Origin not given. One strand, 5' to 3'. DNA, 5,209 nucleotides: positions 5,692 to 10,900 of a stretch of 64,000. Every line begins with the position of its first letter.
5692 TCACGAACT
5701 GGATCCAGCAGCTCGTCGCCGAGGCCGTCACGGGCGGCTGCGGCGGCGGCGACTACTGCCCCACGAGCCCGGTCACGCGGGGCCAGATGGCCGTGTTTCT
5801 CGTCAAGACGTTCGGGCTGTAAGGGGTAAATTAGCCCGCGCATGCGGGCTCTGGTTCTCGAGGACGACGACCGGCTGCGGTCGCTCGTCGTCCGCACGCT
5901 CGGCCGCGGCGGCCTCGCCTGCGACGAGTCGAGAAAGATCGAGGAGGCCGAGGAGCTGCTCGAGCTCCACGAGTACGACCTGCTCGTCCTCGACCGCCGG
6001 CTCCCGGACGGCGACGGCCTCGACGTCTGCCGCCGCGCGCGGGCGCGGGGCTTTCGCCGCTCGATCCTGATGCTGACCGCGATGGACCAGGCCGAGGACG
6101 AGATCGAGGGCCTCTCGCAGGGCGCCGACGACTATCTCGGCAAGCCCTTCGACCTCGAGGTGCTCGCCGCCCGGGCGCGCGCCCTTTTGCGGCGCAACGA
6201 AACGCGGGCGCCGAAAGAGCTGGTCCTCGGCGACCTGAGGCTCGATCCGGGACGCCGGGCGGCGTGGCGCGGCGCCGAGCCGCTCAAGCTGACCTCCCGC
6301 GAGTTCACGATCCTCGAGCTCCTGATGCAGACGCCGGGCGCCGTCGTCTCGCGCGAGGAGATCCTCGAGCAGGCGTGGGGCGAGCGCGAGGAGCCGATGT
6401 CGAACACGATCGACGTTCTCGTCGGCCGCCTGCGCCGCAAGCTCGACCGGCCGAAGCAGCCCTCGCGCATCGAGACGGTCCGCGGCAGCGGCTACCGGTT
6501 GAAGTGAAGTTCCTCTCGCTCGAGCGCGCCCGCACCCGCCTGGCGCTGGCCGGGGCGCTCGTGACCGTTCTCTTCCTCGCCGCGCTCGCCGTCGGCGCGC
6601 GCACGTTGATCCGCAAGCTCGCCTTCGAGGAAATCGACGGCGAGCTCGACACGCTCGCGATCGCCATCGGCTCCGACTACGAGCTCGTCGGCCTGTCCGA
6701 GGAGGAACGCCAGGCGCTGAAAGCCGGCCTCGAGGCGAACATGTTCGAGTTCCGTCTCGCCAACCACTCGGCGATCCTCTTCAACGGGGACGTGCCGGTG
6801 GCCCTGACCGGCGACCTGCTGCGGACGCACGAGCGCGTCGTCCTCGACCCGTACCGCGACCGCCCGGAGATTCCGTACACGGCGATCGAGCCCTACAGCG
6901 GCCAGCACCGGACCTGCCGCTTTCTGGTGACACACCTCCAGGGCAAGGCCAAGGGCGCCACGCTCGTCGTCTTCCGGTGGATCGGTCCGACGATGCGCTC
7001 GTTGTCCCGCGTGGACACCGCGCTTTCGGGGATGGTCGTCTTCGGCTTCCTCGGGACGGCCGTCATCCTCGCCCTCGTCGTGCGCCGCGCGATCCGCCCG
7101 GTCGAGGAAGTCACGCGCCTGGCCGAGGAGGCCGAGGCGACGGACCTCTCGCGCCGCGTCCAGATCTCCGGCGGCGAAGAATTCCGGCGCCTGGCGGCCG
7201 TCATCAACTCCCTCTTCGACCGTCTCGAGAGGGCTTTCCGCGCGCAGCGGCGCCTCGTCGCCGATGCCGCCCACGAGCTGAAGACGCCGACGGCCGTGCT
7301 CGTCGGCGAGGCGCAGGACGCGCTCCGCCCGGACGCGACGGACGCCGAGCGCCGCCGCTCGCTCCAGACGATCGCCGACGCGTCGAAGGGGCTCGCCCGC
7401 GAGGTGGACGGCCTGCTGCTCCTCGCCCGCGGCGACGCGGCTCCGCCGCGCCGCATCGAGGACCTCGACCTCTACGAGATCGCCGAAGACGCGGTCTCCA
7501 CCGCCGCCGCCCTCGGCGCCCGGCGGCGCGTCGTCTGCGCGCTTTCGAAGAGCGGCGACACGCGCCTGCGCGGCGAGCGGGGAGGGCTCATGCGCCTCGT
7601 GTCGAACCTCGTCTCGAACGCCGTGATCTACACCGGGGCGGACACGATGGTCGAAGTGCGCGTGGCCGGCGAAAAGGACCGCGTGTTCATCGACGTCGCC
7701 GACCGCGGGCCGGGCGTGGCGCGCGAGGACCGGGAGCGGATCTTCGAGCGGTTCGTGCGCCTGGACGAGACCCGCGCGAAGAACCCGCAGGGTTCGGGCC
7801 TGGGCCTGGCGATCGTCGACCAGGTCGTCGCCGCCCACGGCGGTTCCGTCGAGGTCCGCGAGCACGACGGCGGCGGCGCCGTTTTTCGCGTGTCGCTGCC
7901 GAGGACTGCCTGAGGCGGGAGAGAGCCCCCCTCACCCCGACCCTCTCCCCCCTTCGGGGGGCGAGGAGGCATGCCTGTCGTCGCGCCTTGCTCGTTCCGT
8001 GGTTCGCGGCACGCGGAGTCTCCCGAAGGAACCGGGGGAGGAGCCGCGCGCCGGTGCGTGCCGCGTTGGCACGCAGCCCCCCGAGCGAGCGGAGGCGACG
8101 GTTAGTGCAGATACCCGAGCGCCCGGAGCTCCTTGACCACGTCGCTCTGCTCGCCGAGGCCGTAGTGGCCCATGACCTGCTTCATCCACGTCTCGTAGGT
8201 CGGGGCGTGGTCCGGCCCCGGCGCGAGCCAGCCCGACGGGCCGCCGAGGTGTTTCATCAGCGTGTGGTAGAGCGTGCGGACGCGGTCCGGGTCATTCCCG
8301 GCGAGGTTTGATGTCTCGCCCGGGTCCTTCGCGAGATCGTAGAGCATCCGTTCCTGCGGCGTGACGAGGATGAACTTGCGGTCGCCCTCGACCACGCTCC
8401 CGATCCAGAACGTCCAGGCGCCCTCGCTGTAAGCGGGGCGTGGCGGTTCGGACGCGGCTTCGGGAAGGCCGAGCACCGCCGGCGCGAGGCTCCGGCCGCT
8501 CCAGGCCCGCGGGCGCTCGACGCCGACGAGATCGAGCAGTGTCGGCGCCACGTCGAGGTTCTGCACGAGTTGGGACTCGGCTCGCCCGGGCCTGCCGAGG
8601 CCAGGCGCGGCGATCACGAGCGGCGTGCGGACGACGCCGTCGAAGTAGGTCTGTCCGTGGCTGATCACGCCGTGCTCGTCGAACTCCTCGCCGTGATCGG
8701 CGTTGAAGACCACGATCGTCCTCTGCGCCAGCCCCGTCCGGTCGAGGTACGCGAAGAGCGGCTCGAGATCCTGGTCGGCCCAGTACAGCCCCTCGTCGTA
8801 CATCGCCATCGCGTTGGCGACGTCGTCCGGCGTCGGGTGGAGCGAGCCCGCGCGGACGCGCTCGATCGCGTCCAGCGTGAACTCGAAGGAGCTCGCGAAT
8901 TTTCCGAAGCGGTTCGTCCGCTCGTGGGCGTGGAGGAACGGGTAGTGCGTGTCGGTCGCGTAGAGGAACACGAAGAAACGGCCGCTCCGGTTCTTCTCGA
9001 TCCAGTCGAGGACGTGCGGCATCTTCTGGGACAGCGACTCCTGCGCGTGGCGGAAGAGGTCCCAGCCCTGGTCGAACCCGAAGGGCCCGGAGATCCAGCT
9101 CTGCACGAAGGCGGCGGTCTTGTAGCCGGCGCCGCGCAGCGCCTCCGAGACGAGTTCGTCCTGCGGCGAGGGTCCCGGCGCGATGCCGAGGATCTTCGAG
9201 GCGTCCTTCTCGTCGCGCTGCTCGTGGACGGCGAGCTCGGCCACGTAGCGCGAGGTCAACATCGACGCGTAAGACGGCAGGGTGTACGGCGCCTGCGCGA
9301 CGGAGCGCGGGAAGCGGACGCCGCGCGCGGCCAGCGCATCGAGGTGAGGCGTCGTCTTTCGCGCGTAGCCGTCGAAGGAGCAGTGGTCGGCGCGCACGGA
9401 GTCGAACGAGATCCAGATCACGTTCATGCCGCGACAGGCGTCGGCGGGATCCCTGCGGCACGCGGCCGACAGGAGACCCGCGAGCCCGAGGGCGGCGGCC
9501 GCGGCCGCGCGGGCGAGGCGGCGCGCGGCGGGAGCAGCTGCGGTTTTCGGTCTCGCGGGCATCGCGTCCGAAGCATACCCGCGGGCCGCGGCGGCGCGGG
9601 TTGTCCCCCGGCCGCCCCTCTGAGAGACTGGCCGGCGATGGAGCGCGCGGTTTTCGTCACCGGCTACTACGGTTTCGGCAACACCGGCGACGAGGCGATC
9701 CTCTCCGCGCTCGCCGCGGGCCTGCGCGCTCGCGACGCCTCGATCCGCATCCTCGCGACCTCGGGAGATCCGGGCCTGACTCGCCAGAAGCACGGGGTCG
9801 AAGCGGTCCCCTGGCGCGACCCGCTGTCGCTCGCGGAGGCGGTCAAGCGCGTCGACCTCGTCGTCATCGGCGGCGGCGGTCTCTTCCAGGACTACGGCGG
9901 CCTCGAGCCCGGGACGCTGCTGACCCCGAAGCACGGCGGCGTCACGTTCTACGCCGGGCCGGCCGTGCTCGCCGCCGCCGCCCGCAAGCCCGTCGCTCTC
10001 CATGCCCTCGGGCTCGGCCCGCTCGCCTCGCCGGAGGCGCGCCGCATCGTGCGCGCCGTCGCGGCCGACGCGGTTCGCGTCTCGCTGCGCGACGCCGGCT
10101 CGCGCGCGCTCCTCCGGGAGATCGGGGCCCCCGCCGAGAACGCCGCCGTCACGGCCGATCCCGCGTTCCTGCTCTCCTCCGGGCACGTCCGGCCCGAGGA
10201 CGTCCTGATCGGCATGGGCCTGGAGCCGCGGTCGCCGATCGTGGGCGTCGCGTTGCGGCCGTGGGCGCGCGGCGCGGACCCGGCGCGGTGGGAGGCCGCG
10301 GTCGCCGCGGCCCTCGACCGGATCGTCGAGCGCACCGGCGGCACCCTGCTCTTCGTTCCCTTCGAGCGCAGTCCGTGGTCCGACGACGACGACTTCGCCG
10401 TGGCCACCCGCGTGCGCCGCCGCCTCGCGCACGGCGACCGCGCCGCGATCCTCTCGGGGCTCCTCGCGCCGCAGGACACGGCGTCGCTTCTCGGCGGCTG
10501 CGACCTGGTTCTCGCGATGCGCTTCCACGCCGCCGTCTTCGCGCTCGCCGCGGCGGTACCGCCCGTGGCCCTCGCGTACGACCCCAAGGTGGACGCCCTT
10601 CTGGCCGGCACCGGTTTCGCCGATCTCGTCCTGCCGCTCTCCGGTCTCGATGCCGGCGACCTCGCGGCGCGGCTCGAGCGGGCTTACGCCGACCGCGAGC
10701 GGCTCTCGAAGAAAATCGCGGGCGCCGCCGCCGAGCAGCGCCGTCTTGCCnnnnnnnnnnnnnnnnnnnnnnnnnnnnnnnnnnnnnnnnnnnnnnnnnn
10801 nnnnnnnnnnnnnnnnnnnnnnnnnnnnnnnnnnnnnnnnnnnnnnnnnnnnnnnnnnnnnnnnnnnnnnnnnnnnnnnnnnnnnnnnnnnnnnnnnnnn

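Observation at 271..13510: Possible SLH-type protein / pyruvylated-glycan anchoring system in a diderm high-GC bacterium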

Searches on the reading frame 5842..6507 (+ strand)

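Call 14: search_protein_families(library=pfam, proteins=[window:5842-6507:+], max_evalue=0.001)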
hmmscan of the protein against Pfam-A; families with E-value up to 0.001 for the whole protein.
window:5842-6507:+ (221 aa): 2 families
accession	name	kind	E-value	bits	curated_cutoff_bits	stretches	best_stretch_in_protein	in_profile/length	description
PF00486.34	Trans_reg_C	-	2.2e-28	98.6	26.2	1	146-220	2-77/77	Transcriptional regulatory protein, C terminal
PF00072.30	Response_reg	-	1.1e-20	74.3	30.2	1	4-112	2-110/111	Response regulator receiver domain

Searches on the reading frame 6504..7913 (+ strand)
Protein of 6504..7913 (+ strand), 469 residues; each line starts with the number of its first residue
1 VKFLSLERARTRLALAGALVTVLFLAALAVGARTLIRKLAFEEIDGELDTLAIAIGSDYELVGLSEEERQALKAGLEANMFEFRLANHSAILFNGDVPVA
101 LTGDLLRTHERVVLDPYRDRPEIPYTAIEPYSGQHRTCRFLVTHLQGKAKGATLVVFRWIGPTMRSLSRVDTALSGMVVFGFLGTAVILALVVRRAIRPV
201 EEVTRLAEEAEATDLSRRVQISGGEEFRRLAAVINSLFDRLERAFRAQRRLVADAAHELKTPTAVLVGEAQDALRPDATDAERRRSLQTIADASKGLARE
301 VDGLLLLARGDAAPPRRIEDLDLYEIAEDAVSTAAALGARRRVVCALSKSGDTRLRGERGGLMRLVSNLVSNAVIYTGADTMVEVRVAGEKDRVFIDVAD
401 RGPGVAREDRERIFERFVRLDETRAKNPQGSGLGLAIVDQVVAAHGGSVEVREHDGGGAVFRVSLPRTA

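Call 14: search_protein_families(library=pfam, proteins=[window:6504-7913:+], max_evalue=0.001)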
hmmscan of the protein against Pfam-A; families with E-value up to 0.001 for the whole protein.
window:6504-7913:+ (469 aa): 4 families
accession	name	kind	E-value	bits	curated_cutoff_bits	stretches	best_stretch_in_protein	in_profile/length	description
PF02518.31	HATPase_c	-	5.8e-27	94.8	26.4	1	360-468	4-110/111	Histidine kinase-, DNA gyrase B-, and HSP90-like ATPase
PF00512.31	HisKA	-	1.9e-08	34.7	26.9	1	247-312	1-65/66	His Kinase A (phospho-acceptor) domain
PF00672.30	HAMP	-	5.5e-08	33.5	25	1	191-242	1-52/53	HAMP domain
PF13581.12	HATPase_c_2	-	0.00017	22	27.4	1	369-460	39-122/127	Histidine kinase-like ATPase domain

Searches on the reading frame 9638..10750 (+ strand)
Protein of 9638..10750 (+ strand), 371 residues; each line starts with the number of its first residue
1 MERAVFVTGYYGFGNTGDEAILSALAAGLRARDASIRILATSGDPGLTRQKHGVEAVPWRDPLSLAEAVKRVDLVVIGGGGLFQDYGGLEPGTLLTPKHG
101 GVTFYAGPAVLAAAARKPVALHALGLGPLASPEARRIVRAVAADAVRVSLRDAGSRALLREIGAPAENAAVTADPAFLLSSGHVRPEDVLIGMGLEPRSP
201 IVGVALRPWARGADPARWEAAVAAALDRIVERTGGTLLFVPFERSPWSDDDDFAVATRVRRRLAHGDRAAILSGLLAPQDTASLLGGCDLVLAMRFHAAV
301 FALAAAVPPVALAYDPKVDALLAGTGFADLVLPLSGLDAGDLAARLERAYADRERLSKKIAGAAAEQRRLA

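Call 17: search_solved_structures(query=window:9638-10750:+, max_evalue=1, show_alignments=2)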
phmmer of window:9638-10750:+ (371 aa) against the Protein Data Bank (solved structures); distinct sequences matched with E-value up to 1: 0.
